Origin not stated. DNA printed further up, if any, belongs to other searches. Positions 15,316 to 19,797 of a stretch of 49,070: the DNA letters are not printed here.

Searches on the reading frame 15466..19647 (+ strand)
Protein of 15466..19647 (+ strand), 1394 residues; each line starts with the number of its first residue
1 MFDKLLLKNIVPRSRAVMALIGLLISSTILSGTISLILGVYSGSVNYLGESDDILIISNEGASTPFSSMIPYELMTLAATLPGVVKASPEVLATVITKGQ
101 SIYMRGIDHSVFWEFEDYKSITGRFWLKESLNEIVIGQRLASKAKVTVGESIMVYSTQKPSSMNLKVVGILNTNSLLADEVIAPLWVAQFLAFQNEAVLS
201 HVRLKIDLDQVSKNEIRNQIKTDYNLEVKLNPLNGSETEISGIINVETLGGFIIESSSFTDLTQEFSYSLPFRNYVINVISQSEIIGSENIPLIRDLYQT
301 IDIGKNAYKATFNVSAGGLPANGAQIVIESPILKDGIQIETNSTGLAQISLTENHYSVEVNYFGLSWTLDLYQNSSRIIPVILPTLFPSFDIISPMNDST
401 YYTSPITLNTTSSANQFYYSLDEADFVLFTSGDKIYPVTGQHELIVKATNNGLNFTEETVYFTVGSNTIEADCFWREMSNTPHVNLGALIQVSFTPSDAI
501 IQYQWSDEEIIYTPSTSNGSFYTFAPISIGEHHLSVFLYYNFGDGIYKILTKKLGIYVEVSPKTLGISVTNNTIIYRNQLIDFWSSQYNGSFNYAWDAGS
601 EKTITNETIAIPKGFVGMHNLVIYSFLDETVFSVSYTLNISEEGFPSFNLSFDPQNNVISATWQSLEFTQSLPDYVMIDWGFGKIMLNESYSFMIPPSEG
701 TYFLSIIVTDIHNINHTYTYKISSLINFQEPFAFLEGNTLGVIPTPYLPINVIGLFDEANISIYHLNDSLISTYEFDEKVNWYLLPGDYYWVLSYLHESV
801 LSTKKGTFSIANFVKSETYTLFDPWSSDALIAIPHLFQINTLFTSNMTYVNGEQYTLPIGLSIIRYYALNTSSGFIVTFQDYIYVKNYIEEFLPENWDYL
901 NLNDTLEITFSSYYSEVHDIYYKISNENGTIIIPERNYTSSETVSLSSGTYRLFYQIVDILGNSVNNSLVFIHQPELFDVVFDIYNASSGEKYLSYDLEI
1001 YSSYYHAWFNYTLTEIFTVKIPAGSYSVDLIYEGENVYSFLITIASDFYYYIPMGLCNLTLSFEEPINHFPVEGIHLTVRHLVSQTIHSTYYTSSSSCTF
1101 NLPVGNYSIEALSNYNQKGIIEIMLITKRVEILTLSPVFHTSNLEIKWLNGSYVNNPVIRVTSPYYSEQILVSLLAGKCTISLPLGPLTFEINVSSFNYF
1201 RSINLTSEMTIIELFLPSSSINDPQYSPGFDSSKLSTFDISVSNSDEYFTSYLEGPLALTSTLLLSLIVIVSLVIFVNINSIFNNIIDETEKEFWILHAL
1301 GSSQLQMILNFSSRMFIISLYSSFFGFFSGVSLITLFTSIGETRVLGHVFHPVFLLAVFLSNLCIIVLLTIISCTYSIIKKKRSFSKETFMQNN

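Call 75: search_protein_families(library=pfam, proteins=[window:15466-19647:+], max_evalue=0.00001)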
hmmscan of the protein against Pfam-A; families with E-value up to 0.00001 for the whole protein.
window:15466-19647:+ (1394 aa): 2 families
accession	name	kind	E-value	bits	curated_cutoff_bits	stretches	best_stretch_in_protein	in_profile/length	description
PF12704.14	MacB_PCD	-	1.2e-12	49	27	1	17-204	2-191/207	MacB-like periplasmic core domain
PF02687.27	FtsX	-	1.9e-07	31.6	25.5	1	1266-1380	2-114/120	FtsX-like permease C-terminal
